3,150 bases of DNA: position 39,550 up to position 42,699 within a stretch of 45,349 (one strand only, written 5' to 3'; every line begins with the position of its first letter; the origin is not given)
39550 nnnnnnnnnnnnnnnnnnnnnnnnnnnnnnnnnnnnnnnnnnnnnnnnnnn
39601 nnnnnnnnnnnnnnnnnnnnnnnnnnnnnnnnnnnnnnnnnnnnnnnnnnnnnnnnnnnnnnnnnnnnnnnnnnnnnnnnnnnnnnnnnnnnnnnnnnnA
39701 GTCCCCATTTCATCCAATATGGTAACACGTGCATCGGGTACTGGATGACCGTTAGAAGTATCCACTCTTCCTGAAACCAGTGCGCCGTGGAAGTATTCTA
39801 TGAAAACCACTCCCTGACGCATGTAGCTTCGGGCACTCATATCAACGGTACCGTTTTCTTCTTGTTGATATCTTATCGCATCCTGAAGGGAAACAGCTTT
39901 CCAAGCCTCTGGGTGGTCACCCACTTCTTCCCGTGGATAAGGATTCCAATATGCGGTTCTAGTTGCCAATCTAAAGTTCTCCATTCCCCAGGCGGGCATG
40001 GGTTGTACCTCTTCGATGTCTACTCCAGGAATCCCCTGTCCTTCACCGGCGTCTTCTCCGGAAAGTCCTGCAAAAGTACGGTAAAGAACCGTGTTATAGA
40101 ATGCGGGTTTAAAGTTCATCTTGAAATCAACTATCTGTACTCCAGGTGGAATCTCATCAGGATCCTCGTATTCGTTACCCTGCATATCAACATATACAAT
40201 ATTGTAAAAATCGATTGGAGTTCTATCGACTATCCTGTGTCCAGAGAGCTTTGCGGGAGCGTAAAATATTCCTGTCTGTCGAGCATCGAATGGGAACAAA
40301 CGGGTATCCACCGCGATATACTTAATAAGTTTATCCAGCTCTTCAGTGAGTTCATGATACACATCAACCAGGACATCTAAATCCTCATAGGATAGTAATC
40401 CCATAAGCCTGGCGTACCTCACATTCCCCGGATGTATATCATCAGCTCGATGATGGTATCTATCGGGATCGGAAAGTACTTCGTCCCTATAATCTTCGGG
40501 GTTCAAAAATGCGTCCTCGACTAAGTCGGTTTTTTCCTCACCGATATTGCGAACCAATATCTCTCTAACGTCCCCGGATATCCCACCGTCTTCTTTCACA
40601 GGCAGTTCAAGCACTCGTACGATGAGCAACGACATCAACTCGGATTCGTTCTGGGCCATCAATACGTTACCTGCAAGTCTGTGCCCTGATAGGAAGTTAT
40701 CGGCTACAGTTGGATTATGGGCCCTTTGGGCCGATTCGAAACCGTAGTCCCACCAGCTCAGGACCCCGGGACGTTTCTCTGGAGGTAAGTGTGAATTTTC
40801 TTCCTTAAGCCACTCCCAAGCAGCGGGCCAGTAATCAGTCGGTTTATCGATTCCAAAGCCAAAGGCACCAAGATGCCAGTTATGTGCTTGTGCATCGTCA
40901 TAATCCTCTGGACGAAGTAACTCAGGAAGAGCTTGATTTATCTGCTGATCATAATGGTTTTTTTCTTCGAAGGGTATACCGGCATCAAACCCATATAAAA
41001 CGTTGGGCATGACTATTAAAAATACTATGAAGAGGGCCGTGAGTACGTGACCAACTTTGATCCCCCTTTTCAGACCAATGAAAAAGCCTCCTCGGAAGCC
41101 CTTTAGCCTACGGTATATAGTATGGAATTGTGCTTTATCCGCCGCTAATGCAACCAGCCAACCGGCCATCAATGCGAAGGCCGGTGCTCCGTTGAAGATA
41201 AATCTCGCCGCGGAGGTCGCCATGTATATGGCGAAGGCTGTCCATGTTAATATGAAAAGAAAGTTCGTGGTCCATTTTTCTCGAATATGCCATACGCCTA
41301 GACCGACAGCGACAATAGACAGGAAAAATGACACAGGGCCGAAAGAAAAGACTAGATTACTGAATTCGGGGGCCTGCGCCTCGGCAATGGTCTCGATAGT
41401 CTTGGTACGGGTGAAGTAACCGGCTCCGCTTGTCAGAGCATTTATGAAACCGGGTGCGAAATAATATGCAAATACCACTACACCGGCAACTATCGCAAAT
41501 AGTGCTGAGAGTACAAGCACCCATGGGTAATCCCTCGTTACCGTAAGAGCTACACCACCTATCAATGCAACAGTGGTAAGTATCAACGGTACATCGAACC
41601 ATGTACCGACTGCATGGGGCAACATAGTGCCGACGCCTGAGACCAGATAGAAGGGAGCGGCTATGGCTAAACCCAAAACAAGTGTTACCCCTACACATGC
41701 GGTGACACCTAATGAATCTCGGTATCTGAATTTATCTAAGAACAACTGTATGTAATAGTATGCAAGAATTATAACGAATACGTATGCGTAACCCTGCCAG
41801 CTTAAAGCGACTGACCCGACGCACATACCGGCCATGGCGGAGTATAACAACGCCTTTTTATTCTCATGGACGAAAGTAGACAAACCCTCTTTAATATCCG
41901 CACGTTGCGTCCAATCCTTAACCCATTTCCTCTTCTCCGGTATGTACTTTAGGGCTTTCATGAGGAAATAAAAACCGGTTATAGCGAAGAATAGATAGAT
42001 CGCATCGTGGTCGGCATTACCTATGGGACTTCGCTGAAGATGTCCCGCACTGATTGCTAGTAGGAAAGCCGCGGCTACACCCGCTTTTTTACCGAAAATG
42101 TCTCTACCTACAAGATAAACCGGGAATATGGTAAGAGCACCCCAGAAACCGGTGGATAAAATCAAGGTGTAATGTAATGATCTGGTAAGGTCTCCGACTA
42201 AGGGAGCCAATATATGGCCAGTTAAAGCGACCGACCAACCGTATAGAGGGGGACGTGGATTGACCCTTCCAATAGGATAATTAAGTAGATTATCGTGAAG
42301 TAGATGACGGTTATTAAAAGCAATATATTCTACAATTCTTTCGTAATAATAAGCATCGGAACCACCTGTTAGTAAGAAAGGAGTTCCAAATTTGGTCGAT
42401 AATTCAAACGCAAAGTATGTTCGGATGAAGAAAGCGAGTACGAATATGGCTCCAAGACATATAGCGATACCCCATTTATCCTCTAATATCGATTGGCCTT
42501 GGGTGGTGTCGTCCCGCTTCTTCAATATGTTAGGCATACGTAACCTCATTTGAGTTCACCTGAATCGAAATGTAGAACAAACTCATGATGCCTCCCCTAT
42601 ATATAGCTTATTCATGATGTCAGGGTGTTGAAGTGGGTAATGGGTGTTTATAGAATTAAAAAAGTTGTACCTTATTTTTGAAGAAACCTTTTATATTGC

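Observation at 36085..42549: AglB oligosaccharyltransferase fused to a ~1,230-aa adhesin-like ectodomain with a second, C-terminal membrane anchor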

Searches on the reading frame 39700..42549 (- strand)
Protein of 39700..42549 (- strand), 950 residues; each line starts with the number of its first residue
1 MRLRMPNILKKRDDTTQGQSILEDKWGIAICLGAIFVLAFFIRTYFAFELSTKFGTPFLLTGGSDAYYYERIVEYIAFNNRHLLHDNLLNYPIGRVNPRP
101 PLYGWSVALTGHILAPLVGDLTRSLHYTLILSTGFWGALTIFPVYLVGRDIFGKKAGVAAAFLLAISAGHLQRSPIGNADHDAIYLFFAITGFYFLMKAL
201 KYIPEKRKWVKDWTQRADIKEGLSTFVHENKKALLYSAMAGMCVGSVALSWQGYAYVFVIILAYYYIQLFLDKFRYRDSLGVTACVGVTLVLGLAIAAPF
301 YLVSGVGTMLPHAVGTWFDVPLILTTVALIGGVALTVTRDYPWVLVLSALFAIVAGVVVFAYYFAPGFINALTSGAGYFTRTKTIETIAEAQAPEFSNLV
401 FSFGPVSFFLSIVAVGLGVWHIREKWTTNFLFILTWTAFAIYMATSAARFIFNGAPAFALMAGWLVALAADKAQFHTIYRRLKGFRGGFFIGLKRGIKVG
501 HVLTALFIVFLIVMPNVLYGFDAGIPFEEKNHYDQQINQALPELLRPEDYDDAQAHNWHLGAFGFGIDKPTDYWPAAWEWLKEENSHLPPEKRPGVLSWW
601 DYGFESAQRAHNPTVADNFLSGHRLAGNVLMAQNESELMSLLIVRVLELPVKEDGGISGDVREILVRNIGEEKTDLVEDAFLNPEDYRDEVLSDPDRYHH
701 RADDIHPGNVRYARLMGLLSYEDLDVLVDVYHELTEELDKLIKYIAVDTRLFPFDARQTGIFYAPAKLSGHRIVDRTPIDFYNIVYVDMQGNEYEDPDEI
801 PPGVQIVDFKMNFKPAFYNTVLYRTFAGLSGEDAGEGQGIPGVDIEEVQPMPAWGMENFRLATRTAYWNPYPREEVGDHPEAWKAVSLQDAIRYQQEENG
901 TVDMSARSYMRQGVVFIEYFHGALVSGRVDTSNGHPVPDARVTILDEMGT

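Call 9: search_solved_structures(query=window:39700-42549:-, max_evalue=0.01, show_alignments=2)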
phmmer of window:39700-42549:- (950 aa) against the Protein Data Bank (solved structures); distinct sequences matched with E-value up to 0.01: 9.
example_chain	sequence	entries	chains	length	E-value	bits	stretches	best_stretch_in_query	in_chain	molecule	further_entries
3waj_A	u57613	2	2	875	1.6e-09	40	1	59-622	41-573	Transmembrane oligosaccharyl transferase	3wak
5gmy_A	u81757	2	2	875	2.2e-09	39.6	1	59-622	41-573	Transmembrane oligosaccharyl transferase, putative | Dolichyl-phosphooligosaccharide-protein glycotransferase 3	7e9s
8i9p_Lh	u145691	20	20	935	1.6e-06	30.1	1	70-201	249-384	dolichyl-diphosphooligosaccharide--protein glycotransferase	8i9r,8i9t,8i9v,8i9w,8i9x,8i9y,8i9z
6s7t_A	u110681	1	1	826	1.7e-06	30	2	87-201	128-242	Dolichyl-diphosphooligosaccharide--protein glycosyltransferase subunit STT3B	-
3vgp_A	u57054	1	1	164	2.5e-05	26.2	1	571-647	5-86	Transmembrane oligosaccharyl transferase, putative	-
3vu0_A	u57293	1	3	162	8.6e-05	24.4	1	573-647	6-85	Putative uncharacterized protein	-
6s7o_A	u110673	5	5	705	0.0011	20.7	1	65-201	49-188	Dolichyl-diphosphooligosaccharide--protein glycosyltransferase subunit STT3A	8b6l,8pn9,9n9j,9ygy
6ftg_5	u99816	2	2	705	0.0015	20.3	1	65-201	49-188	Dolichyl-diphosphooligosaccharide--protein glycosyltransferase subunit STT3A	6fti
6ftj_5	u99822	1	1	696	0.0015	20.2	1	65-201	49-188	Dolichyl-diphosphooligosaccharide--protein glycosyltransferase subunit STT3A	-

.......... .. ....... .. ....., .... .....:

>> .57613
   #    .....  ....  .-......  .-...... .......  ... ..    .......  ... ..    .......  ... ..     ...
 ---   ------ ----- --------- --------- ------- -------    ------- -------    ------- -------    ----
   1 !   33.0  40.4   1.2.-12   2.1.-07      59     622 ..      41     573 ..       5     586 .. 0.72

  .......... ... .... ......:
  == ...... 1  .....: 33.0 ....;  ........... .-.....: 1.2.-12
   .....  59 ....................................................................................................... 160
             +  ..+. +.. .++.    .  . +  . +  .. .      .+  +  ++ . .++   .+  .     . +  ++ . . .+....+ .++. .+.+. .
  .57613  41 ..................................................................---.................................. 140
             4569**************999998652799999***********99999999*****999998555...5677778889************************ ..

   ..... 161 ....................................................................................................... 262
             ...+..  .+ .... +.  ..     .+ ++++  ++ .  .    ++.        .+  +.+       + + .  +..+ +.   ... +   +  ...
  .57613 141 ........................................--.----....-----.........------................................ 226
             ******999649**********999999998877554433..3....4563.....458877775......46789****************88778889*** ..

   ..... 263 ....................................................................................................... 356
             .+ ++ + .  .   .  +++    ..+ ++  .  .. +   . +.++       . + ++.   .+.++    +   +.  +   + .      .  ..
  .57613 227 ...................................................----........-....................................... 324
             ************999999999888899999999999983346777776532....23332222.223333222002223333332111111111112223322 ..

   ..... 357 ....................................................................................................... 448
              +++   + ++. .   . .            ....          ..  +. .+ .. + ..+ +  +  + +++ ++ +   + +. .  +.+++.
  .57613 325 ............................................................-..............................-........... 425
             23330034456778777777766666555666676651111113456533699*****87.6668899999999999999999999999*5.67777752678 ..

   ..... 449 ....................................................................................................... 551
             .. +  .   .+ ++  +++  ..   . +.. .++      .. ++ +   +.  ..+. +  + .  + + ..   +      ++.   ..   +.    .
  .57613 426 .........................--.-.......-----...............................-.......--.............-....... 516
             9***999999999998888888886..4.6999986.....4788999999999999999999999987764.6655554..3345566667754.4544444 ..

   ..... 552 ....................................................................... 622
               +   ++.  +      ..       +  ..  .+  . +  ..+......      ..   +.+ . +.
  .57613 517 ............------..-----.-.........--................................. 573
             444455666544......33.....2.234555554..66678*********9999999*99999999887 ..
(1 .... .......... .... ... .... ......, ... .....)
